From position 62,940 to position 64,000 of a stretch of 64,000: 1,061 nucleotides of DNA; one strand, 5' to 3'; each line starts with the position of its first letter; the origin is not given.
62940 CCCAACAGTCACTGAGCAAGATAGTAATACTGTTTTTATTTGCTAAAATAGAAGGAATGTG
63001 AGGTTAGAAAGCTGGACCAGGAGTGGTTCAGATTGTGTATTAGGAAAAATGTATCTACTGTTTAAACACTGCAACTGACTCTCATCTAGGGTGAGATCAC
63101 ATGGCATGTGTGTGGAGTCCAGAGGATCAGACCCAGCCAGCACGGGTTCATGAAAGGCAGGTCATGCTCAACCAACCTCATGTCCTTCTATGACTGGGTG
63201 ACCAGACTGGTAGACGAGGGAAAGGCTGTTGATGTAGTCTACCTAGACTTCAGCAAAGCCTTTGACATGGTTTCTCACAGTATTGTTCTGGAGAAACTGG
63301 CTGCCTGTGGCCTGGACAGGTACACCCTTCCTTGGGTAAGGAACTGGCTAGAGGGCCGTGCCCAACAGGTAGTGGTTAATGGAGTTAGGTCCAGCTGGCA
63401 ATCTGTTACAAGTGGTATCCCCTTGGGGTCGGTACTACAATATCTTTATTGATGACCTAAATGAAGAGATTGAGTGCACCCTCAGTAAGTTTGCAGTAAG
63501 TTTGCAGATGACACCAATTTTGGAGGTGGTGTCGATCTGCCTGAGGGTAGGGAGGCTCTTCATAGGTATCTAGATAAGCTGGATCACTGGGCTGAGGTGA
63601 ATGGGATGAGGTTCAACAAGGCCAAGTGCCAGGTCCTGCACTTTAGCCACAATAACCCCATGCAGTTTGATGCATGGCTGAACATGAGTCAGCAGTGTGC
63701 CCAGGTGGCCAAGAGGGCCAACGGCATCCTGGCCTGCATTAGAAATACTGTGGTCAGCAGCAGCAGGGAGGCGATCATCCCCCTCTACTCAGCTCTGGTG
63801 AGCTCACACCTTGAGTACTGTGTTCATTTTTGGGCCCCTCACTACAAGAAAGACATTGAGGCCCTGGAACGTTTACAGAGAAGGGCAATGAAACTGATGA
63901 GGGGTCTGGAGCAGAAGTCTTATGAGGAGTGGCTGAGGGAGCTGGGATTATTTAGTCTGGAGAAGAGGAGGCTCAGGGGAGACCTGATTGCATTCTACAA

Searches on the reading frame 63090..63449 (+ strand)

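Call 33: search_protein_families(library=pfam, proteins=[window:63090-63449:+], max_evalue=0.01)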
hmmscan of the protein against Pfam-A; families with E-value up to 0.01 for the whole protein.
window:63090-63449:+ (120 aa): 1 family
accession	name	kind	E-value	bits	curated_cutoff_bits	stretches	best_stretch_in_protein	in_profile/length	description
PF00078.32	RVT_1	-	2.9e-11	43.9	29.6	1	11-116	35-125/205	Reverse transcriptase (RNA-dependent DNA polymerase)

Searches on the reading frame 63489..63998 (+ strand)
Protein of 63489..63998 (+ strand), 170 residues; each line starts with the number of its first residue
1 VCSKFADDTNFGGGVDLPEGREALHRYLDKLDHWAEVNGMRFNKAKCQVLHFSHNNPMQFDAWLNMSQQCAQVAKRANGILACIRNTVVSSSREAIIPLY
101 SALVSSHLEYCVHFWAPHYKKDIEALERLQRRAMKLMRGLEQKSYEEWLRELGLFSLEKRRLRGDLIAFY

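Call 33: search_protein_families(library=pfam, proteins=[window:63489-63998:+], max_evalue=0.01)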
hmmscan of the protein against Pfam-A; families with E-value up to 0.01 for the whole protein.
window:63489-63998:+ (170 aa): 1 family
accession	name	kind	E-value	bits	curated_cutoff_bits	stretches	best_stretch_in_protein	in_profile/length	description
PF00078.32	RVT_1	-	0.0039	17.4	29.6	1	3-54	150-194/205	Reverse transcriptase (RNA-dependent DNA polymerase)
